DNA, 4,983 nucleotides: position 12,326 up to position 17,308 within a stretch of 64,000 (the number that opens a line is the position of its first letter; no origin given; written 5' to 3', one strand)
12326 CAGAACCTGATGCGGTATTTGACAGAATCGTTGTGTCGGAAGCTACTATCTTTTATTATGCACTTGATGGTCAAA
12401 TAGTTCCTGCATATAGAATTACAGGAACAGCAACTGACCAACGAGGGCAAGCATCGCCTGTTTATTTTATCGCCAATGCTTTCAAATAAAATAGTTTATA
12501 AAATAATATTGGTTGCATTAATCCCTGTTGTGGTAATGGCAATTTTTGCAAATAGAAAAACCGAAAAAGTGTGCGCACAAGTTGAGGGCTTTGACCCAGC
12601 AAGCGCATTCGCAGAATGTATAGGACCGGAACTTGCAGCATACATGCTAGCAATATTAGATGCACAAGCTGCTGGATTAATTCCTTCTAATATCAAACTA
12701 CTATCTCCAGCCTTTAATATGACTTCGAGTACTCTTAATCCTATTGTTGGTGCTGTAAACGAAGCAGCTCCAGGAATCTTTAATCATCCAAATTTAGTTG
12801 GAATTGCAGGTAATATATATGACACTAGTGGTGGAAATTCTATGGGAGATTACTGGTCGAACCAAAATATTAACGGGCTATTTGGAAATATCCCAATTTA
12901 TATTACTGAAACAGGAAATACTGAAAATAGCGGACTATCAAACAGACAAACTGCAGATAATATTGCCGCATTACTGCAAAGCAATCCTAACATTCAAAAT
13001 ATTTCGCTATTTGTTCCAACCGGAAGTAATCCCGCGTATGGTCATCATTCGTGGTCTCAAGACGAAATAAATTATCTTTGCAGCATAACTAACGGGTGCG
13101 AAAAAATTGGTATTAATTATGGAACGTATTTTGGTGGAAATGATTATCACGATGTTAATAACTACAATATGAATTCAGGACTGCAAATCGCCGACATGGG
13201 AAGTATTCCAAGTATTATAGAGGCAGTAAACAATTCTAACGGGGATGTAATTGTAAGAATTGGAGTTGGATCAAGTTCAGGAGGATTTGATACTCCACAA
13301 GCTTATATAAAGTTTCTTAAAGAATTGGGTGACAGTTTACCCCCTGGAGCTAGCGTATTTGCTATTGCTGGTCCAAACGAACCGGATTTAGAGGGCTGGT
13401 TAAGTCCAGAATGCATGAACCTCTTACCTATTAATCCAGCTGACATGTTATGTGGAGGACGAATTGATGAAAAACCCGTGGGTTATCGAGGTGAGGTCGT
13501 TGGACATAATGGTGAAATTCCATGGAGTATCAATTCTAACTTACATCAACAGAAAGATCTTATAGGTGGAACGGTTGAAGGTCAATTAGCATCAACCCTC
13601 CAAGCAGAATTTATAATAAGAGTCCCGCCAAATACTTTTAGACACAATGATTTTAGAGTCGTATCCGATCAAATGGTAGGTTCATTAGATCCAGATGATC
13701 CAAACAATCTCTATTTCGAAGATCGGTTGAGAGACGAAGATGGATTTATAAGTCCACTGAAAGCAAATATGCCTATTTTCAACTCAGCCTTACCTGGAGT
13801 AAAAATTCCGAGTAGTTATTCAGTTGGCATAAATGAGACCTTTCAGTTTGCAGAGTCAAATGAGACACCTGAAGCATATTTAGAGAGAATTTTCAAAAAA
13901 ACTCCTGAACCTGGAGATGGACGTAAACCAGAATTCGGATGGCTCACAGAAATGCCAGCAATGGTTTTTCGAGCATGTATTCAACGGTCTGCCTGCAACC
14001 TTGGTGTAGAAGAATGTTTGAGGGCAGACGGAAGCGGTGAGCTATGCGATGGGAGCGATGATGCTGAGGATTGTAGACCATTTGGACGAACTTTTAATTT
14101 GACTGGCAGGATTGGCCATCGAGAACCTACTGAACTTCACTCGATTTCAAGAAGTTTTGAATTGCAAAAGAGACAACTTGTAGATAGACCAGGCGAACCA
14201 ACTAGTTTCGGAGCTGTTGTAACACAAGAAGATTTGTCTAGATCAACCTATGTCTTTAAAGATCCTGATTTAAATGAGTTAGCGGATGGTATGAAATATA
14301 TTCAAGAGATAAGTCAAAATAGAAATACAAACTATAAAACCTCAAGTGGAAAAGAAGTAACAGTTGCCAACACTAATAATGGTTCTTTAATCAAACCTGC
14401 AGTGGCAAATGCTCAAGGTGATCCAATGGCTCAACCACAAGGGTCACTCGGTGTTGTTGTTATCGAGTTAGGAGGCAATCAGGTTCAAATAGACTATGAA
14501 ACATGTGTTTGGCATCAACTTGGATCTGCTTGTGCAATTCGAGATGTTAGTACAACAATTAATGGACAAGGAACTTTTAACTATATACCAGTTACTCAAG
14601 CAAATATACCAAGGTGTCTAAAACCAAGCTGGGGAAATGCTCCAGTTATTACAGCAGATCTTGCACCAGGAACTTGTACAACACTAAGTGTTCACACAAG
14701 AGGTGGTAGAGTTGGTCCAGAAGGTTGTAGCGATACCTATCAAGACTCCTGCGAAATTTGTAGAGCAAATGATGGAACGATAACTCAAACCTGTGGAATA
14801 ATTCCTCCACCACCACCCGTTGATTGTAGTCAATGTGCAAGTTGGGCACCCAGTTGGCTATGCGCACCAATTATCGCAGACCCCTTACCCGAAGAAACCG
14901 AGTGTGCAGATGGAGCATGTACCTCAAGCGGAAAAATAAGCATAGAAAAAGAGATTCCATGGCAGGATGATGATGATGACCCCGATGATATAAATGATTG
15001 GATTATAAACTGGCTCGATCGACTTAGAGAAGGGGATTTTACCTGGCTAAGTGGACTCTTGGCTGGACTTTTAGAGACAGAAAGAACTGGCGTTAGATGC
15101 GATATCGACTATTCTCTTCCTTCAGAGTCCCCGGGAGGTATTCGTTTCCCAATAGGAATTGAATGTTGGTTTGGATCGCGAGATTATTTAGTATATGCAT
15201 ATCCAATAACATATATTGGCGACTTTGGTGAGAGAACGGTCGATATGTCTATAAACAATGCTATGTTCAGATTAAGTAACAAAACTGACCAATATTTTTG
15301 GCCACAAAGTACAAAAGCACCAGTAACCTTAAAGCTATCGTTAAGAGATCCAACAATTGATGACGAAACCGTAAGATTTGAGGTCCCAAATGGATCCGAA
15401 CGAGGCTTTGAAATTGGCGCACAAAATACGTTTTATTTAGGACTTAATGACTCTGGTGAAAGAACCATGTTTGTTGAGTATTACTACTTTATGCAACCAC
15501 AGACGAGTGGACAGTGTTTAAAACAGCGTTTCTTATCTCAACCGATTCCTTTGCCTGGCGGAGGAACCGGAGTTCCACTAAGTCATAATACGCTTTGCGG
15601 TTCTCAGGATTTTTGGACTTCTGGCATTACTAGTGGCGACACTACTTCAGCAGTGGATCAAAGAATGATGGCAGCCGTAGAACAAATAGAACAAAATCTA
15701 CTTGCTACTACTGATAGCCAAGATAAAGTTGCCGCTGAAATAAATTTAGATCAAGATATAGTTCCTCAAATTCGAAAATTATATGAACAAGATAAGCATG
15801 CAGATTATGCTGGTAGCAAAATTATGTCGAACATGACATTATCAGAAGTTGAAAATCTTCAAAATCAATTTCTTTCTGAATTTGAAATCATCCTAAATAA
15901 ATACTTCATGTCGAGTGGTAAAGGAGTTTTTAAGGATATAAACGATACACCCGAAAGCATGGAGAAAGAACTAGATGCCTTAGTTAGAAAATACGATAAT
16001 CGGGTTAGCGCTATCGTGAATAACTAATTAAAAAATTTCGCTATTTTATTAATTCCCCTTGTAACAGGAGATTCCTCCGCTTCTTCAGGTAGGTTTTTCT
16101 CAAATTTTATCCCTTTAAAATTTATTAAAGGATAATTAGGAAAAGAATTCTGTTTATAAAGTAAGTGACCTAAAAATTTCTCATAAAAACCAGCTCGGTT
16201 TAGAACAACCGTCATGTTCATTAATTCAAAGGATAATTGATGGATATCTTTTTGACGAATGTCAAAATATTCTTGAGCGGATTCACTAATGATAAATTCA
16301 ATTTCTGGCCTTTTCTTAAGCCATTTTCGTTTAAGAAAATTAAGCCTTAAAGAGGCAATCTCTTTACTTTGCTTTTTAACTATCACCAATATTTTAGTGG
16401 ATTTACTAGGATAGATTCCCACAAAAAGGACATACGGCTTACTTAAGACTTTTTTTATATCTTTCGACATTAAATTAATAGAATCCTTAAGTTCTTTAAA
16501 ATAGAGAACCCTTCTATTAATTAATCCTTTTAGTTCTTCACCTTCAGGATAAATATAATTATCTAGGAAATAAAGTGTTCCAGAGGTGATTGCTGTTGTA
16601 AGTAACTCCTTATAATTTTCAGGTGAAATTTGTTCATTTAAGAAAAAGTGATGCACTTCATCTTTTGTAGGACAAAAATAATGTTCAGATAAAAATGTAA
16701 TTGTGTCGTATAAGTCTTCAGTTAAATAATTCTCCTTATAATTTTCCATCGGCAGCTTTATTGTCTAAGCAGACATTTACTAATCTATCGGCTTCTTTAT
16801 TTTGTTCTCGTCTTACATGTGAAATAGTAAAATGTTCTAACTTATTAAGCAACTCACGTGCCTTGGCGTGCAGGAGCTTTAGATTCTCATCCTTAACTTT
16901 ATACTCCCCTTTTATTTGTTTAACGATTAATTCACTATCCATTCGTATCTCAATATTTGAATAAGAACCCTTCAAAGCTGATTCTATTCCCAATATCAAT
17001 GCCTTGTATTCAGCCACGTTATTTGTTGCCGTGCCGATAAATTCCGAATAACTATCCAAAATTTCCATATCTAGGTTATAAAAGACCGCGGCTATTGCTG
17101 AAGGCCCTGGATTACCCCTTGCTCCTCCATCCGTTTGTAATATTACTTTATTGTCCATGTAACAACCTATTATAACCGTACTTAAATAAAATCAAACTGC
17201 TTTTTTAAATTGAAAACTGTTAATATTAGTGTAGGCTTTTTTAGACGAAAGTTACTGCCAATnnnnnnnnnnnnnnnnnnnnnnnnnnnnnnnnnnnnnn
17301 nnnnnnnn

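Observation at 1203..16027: Locus A: monoderm-type T4SS/conjugation-like envelope apparatus without visible relaxase or coupling protein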

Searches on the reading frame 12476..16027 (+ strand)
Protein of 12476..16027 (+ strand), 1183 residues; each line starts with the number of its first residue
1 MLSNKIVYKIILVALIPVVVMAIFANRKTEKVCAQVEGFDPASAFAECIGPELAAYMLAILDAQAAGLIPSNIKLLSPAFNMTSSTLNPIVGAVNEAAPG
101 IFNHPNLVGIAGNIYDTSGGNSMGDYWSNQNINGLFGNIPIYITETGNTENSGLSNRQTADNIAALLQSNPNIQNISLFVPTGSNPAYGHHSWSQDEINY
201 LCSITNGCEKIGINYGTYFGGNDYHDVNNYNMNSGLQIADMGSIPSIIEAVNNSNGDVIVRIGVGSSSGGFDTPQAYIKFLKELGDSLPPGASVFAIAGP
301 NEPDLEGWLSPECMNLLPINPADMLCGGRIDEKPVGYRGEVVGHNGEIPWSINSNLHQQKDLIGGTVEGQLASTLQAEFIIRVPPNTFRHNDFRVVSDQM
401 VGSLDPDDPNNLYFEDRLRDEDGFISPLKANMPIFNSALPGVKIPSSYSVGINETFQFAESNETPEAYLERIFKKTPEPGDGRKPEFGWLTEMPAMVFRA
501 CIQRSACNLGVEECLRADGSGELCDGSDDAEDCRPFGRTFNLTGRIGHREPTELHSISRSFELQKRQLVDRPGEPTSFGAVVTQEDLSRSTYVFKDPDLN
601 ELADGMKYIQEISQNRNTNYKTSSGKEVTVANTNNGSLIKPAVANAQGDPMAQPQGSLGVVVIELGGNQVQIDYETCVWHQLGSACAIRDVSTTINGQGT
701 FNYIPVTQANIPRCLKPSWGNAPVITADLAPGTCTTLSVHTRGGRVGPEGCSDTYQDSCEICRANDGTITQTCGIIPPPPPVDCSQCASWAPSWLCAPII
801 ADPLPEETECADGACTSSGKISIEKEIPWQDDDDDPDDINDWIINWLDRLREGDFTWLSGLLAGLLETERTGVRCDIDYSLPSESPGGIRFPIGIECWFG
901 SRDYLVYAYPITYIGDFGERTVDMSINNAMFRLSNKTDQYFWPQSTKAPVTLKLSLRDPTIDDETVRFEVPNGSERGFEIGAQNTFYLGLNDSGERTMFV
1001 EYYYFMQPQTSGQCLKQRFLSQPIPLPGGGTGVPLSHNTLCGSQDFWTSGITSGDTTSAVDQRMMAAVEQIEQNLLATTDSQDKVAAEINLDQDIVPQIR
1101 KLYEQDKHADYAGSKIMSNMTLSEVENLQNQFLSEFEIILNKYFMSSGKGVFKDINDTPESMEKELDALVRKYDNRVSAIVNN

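Call 4: search_protein_families(library=pfam, proteins=[window:12476-16027:+], max_evalue=0.1)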
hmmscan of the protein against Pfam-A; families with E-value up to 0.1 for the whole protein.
window:12476-16027:+ (1183 aa): 0 families

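Call 6: search_protein_families(library=ncbifam, proteins=[window:12476-16027:+], max_evalue=0.1)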
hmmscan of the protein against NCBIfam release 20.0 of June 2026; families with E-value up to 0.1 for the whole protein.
window:12476-16027:+ (1183 aa): 1 family
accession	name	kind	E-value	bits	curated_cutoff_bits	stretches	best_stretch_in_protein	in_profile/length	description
TIGR03437.1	Soli_cterm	paralog_domain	0.0066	16.2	29.05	0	53-107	51-107/225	Solibacter uncharacterized C-terminal domain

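Call 7: search_protein_families(library=phrogs, proteins=[window:12476-16027:+], max_evalue=0.01)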
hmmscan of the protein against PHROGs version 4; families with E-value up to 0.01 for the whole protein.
window:12476-16027:+ (1183 aa): 0 families

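Call 37: search_solved_structures(query=window:12476-16027:+, max_evalue=10, show_alignments=2)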
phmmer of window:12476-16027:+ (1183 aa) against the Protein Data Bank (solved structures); distinct sequences matched with E-value up to 10: 1.
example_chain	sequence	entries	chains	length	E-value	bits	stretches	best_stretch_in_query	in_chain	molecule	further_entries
8ht0_A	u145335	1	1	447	0.075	13.8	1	124-195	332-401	Beta-glucosidase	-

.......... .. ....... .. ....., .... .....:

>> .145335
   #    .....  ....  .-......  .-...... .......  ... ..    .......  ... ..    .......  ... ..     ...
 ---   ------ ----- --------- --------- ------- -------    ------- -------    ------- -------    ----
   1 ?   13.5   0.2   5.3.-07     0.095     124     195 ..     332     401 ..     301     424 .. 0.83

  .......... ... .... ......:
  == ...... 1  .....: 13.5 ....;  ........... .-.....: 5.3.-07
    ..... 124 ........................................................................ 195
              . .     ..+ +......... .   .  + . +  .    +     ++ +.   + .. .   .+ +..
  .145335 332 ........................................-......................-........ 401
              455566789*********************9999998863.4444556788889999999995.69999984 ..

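Call 71: search_protein_representatives(protein=window:12476-16027:+)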
Query: 1183 residues. Proteins with E-value up to 0.001 (for the whole library): 176; up to 1e-10: 138; up to 1e-30: 33. The best 150 are listed.
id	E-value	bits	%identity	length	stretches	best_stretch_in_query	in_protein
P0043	0.0e+00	2235.2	100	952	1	232-1183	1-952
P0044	2.9e-232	790.3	41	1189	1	40-1177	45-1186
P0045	7.6e-216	735.9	38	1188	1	4-1176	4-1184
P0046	4.2e-133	461.9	38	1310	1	26-1056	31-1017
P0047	5.4e-127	441.6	99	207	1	1-207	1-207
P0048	4.4e-120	418.7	35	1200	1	42-1103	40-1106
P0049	4.7e-99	349.1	33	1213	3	11-524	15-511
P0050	6.4e-90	318.8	34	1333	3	7-654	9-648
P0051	1.1e-86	308.1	34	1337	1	40-1028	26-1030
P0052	3.6e-86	306.4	32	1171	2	3-622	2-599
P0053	1.2e-66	241.7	34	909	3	5-314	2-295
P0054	4.4e-61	223.3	31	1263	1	324-1177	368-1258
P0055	2.5e-60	220.8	33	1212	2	777-1175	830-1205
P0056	9.8e-57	208.9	31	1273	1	325-1119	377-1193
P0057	2.3e-55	204.4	32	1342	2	325-1028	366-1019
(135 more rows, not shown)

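Call 73: search_protein_families(library=pfam, alignment_id=A9, max_evalue=0.01)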
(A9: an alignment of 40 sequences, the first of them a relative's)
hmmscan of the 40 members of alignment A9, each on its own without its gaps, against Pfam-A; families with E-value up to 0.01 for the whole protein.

A. member 1, P0061 (913 aa): 0 families

B. families by the number of members that match (of 40 scanned): 12 families
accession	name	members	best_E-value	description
PF01551.29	Peptidase_M23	5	3.7e-24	Peptidase family M23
PF13529.12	Peptidase_C39_2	3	1.5e-11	Peptidase_C39 like family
PF11790.14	Glyco_hydro_cc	3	2.1e-06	Glycosyl hydrolase catalytic core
PF13472.12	Lipase_GDSL_2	1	3.2e-16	GDSL-like Lipase/Acylhydrolase family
PF00657.28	Lipase_GDSL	1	4.1e-09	GDSL-like Lipase/Acylhydrolase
PF00295.23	Glyco_hydro_28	1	5.5e-08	Glycosyl hydrolases family 28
PF02449.21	Glyco_hydro_42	1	8.9e-06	Beta-galactosidase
PF03372.29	Exo_endo_phos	1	2.9e-05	Endonuclease/Exonuclease/phosphatase family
PF18896.5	SLT_3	1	9e-05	Lysozyme like domain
PF12385.14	Peptidase_C70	1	0.00023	Papain-like cysteine protease AvrRpt2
PF19489.4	SLT_4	1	0.00038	Transglycosylase SLT domain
PF10880.13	DUF2673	1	0.006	Protein of unknown function (DUF2673)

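Call 75: search_solved_structures(query=A9, max_evalue=1, show_alignments=2)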
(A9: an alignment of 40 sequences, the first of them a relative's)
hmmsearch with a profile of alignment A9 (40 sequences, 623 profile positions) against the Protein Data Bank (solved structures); distinct sequences matched with E-value up to 1: 0.

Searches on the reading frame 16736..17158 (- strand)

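Call 5: search_protein_families(library=pfam, proteins=[window:16736-17158:-], max_evalue=0.1)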
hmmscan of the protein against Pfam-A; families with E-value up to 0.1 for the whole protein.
window:16736-17158:- (140 aa): 3 families
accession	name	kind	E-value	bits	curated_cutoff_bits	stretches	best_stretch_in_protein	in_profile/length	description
PF13456.12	RVT_3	-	4e-25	88.6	21.6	1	9-130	2-123/123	Reverse transcriptase-like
PF00075.30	RNase_H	-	2e-11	44.7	25.8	1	3-126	2-135/141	RNase H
PF06514.17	PsbU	-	0.073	13.5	24.5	0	83-128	42-90/93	Photosystem II 12 kDa extrinsic protein (PsbU)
